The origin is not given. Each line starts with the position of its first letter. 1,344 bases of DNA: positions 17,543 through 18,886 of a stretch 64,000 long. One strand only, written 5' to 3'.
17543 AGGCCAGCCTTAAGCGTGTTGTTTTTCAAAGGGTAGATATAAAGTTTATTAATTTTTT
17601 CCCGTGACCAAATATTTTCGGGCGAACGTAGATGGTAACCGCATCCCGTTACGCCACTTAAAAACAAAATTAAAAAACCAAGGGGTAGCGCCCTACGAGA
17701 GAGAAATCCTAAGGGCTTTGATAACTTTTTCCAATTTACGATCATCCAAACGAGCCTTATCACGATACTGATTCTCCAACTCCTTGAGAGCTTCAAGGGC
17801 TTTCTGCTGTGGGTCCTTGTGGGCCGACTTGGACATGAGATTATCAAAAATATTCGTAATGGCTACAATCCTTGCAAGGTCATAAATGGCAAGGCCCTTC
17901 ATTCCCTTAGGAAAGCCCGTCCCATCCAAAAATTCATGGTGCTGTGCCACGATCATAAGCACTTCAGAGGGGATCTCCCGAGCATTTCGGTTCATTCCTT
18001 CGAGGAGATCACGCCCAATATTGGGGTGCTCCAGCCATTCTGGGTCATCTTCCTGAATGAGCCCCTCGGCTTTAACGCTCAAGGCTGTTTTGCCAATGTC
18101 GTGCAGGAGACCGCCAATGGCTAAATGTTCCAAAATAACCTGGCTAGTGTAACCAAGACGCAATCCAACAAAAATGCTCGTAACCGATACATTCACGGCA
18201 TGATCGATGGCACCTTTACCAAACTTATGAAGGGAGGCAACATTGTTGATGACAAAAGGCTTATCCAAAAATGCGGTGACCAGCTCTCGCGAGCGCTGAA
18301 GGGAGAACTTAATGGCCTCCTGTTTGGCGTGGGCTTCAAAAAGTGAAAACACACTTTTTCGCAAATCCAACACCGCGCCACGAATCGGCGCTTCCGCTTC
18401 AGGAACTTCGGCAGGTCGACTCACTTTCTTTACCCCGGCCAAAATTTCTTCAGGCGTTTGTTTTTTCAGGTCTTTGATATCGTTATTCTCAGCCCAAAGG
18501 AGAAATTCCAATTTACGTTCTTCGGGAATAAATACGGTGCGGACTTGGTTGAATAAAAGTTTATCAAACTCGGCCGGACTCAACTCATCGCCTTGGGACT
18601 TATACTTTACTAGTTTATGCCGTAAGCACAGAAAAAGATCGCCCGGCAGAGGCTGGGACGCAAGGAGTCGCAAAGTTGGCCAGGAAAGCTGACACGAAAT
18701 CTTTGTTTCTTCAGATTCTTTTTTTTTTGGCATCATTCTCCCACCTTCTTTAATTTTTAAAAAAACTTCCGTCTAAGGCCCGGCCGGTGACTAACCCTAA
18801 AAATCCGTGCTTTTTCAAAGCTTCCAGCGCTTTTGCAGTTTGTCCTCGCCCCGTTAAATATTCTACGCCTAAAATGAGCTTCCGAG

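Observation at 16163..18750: HD-GYP phosphodiesterase gene packed 13 bp downstream of pelG and followed by lptE-holA on the same strand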

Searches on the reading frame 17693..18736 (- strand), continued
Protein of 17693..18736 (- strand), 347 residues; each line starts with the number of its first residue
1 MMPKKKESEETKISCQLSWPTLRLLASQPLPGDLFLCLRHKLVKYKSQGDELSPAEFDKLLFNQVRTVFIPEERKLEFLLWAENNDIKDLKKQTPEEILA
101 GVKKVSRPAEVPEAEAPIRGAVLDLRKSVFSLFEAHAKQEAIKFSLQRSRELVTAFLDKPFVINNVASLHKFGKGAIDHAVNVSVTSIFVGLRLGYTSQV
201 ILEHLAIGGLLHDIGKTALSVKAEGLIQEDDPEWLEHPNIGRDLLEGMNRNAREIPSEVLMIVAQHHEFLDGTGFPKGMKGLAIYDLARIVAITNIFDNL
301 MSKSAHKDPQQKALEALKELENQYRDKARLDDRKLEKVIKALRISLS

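Call 58: search_solved_structures(query=A1, max_evalue=0.00001, show_alignments=4)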
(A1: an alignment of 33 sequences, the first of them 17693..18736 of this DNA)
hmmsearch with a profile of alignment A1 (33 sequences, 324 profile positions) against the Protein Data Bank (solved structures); distinct sequences matched with E-value up to 0.00001: 6.
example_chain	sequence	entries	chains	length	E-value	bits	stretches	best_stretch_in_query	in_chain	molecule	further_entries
3tm8_A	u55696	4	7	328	1.1e-33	119.7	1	9-290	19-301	Uncharacterized protein | Uncharacterized protein Bd1817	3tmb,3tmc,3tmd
5z7c_A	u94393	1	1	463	8.1e-17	64.3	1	191-310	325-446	3'3'-cGAMP-specific phosphodiesterase 3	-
4r8z_A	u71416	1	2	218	4.6e-13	52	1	188-316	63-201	Cyclic di-GMP phosphodiesterase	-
4mcw_A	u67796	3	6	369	1e-11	47.5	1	186-285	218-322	Metal dependent phosphohydrolase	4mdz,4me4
9rbz_A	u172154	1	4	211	6.1e-08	35.1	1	190-280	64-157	HD domain/sensory box protein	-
9rc0_A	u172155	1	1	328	8.3e-08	34.7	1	162-280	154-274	HD domain/sensory box protein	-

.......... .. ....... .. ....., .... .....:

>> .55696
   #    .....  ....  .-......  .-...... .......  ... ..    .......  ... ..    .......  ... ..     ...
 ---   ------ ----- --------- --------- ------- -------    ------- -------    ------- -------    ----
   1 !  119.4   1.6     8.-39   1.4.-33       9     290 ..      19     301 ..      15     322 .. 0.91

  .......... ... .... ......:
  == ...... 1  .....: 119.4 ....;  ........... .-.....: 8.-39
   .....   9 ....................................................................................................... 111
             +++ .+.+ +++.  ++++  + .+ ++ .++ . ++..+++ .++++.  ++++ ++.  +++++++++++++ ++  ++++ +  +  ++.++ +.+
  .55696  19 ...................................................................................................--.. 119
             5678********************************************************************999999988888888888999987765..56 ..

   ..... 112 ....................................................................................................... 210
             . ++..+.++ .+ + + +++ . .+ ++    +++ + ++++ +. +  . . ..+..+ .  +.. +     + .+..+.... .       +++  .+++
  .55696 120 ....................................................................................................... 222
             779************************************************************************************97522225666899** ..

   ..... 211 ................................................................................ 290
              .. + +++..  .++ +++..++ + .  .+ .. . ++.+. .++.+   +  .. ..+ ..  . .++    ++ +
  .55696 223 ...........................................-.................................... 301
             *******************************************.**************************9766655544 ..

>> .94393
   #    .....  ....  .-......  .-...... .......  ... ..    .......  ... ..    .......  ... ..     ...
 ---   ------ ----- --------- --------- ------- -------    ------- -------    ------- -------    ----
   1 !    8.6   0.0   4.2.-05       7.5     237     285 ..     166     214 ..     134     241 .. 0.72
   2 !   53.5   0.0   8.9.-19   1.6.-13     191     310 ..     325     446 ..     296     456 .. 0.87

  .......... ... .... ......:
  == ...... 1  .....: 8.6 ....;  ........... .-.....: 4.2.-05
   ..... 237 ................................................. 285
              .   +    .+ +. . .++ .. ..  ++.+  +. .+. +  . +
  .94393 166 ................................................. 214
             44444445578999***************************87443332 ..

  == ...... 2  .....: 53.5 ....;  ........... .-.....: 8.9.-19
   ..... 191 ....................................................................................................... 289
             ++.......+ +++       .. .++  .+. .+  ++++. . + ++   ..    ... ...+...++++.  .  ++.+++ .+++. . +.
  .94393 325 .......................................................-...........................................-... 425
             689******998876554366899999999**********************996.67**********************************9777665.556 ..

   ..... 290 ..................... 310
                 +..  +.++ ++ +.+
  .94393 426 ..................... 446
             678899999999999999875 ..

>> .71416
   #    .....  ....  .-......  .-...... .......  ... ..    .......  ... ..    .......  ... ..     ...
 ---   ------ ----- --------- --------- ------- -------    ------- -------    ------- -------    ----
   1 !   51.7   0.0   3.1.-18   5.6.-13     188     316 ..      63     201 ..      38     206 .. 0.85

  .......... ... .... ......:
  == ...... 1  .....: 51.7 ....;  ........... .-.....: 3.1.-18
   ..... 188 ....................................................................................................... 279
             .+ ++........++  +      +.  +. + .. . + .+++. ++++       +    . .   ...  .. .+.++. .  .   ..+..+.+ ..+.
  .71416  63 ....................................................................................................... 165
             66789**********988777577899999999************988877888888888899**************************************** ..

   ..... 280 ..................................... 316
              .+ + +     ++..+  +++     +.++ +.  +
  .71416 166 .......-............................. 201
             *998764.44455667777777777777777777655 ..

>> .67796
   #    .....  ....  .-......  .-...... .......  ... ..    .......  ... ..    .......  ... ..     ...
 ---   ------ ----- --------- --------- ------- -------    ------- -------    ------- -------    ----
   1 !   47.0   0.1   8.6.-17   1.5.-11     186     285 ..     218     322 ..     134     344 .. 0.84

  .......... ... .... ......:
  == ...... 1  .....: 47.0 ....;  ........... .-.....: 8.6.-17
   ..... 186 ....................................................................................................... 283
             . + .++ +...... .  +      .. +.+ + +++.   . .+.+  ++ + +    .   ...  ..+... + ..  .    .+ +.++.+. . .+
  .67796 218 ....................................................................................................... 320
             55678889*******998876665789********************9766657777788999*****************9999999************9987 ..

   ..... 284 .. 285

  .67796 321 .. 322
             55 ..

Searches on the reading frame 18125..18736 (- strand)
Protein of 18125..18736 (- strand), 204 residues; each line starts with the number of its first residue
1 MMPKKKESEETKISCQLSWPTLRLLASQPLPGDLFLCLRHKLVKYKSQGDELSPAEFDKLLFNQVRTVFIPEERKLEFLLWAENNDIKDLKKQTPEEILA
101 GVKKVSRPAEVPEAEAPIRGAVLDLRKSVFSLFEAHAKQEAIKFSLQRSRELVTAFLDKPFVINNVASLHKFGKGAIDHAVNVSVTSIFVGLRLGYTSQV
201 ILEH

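Call 49: find_related_loci(query=A2, collection=metagenome_contigs, flank=10000)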
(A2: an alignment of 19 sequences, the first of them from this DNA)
Query A2 (204 aa) in metagenome_contigs; peptide patterns used: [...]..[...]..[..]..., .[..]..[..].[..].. (x = any residue, [..] = any of these).
114 stretches matched a pattern; 12 encode a relative of the query (tblastn E <= 1e-3); 12 distinct loci.
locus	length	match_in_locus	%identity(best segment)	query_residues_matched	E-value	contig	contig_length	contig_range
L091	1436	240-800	41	8-204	2e-51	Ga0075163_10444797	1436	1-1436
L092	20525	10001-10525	37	17-204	6e-42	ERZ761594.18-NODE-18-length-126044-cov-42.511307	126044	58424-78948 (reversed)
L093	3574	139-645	32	21-204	6e-27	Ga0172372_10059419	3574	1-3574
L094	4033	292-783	34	27-203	1e-26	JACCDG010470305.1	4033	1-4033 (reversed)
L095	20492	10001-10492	26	24-204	2e-25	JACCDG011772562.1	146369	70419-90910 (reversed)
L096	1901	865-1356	26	23-204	3e-25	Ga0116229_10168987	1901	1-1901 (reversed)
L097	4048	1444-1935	25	24-204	5e-24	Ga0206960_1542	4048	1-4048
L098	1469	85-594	27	13-204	5e-23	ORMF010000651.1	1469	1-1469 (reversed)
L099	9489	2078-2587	23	23-204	4e-22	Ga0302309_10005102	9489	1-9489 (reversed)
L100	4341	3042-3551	23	23-204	3e-22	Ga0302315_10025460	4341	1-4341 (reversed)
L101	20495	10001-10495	22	24-204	2e-20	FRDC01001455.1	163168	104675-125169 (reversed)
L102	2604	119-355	33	126-204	1e-13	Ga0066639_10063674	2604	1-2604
